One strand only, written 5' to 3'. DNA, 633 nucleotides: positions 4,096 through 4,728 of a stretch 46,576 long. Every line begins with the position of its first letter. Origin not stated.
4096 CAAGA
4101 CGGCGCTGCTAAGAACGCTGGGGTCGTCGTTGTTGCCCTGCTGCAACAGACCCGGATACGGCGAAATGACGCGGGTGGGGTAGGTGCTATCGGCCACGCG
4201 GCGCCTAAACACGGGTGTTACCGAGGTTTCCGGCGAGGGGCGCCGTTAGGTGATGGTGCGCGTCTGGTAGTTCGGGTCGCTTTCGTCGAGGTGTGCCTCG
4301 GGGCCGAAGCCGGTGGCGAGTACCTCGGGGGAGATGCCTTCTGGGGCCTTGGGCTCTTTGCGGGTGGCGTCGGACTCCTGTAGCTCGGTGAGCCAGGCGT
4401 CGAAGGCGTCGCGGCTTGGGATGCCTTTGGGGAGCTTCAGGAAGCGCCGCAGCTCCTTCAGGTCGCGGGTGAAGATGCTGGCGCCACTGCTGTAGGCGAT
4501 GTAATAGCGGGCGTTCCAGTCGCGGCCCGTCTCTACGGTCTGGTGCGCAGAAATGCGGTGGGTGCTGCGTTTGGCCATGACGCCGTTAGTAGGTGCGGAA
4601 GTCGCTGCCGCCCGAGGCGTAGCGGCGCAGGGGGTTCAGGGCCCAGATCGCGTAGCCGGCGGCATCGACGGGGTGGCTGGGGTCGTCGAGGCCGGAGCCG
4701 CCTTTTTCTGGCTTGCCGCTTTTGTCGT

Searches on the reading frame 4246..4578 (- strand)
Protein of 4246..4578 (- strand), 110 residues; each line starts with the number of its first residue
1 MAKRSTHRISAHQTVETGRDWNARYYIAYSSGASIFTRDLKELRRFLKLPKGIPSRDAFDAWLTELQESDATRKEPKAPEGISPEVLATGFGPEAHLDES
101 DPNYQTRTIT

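Call 35: search_protein_families(library=pfam, proteins=[window:4246-4578:-], max_evalue=1)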
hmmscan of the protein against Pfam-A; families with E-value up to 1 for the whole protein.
window:4246-4578:- (110 aa): 2 families
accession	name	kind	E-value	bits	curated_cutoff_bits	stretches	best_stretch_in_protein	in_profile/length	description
PF13808.11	DDE_Tnp_1_assoc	-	0.023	15.2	32.3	1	38-67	47-76/88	DDE_Tnp_1-associated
PF03057.20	DUF236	-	0.22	11.8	25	1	98-106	11-19/31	DUF236 repeat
